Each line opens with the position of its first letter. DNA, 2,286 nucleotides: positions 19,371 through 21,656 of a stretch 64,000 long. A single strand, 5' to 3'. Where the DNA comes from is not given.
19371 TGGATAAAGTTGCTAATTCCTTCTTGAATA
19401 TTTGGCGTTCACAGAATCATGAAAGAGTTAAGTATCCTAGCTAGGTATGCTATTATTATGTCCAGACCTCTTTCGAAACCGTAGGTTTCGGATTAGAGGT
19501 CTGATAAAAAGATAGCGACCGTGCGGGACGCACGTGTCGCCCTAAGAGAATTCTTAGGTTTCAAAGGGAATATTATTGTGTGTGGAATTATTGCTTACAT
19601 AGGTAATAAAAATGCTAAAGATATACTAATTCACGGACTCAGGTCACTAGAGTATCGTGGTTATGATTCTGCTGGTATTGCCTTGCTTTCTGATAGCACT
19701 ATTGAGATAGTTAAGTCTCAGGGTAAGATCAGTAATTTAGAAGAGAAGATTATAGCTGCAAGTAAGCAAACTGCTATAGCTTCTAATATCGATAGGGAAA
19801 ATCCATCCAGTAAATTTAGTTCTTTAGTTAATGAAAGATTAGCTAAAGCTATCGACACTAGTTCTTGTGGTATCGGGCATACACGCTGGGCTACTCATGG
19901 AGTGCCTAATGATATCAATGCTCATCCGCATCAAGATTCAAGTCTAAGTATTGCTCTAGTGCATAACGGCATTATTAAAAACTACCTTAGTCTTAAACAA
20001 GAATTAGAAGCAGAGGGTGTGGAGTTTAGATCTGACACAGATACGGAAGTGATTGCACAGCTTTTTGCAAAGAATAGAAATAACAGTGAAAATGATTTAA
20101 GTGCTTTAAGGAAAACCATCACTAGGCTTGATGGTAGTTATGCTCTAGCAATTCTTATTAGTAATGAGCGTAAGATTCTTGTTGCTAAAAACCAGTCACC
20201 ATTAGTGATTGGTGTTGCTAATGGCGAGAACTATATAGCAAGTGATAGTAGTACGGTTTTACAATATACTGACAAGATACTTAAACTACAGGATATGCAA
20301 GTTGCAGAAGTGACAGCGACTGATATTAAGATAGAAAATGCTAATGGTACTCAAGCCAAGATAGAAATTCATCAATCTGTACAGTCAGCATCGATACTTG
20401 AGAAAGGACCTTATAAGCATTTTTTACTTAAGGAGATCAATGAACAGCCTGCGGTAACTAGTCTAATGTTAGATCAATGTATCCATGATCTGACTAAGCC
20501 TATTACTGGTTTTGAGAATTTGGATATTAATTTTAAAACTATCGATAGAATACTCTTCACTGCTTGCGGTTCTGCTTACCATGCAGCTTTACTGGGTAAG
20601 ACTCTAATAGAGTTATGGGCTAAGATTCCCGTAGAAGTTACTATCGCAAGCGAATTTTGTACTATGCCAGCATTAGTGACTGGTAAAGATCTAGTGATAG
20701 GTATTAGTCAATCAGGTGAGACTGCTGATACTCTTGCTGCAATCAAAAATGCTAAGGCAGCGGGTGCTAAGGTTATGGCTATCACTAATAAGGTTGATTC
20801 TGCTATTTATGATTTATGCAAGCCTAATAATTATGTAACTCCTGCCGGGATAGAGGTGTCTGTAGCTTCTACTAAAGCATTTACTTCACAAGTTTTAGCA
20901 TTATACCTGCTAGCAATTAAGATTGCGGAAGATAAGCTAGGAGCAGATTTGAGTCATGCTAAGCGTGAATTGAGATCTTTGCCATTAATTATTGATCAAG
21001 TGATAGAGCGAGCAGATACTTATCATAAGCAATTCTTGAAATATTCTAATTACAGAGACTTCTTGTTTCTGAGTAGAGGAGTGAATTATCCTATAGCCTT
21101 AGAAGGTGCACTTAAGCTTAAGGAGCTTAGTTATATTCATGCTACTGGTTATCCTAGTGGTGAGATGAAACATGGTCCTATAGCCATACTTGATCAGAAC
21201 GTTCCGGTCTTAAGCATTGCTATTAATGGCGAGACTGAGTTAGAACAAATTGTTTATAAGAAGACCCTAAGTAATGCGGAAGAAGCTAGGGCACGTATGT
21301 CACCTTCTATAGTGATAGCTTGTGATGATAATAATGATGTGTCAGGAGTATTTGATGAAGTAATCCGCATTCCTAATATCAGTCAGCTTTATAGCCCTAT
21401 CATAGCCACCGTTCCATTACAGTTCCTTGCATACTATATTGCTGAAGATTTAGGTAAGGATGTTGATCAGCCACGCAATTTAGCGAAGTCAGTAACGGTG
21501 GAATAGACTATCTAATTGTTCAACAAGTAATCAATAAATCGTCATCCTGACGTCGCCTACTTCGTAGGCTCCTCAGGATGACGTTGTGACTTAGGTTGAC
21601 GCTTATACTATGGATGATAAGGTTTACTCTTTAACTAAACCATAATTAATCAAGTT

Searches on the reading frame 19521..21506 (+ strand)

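Call 3: search_protein_families(library=pfam, proteins=[window:19521-21506:+], max_evalue=0.1)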
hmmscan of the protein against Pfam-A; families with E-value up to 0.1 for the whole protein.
window:19521-21506:+ (661 aa): 5 families
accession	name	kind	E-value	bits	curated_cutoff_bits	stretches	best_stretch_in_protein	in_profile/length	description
PF01380.27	SIS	-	2.5e-45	153.9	25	2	342-466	6-130/131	SIS domain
PF13522.11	GATase_6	-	7.1e-22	78.3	27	1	113-241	9-129/130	Glutamine amidotransferase domain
PF13537.11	GATase_7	-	2.9e-17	63.3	25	1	133-246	12-121/123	Glutamine amidotransferase domain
PF13580.11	SIS_2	-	5.5e-05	23.7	27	1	387-422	102-137/138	SIS domain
PF13230.11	GATase_4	-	0.0074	15.7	23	1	95-222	52-185/272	Glutamine amidotransferases class-II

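Call 4: search_protein_families(library=ncbifam, proteins=[window:19521-21506:+], max_evalue=0.1)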
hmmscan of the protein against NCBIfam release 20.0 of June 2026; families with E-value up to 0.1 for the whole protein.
window:19521-21506:+ (661 aa): 34 families (the best 25 are shown)
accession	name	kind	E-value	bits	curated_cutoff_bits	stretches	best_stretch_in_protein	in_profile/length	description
NF001484.0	PRK00331.1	subfamily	6.4e-214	711.8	381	1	20-661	1-601/601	isomerizing glutamine--fructose-6-phosphate transaminase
TIGR01135.1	glmS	equivalog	5.5e-212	705.5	418.05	2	98-661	49-607/607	glutamine--fructose-6-phosphate transaminase (isomerizing)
NF046059.1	NagB_SO3506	equivalog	3.5e-34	118.6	430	1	344-574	41-263/330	glucosamine-6-phosphate deaminase NagB-II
TIGR01134.1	purF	equivalog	4.4e-27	95.5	350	2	113-264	63-214/432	amidophosphoribosyltransferase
NF041128.1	glucosaP_deam_GlmD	equivalog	1.4e-26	93.5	580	1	329-658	19-321/323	glucosamine-6-phosphate deaminase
NF008481.0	PRK11382.1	equivalog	1.3e-19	70.6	430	1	339-641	42-321/340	fructoselysine 6-phosphate deglycase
TIGR01536.1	asn_synth_AEB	equivalog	2e-15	56.8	267.1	1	112-268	42-188/517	asparagine synthase (glutamine-hydrolyzing)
TIGR03104.1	trio_amidotrans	equivalog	7.8e-13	47.5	570.1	1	115-225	42-141/589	N-acetylglutaminylglutamine amidotransferase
NF006949.0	PRK09431.1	equivalog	9.8e-11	40.9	499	1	116-255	44-174/554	asparagine synthase B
TIGR02128.1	G6PI_arch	equivalog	1.3e-10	40.7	213.9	1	332-423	12-101/308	bifunctional phosphoglucose/phosphomannose isomerase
NF006426.0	PRK08674.1-6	subfamily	1.2e-09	37.5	295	1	332-424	37-126/354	bifunctional phosphoglucose/phosphomannose isomerase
NF008458.0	PRK11337.1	equivalog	2.1e-09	36.8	378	1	381-433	180-233/293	MurR/RpiR family transcriptional regulator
NF006425.0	PRK08674.1-5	equivalog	4.4e-09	35.7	471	1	339-423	47-129/358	bifunctional phosphoglucose/phosphomannose isomerase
NF041755.1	RuMP_HxlAB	equivalog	7.2e-09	35.1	500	1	373-433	275-333/391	bifunctional 3-hexulose-6-phosphate synthase/6-phospho-3-hexuloisomerase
NF040776.2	AlsR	equivalog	2.3e-08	33.3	400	1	383-433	171-221/279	transcriptional repressor AlsR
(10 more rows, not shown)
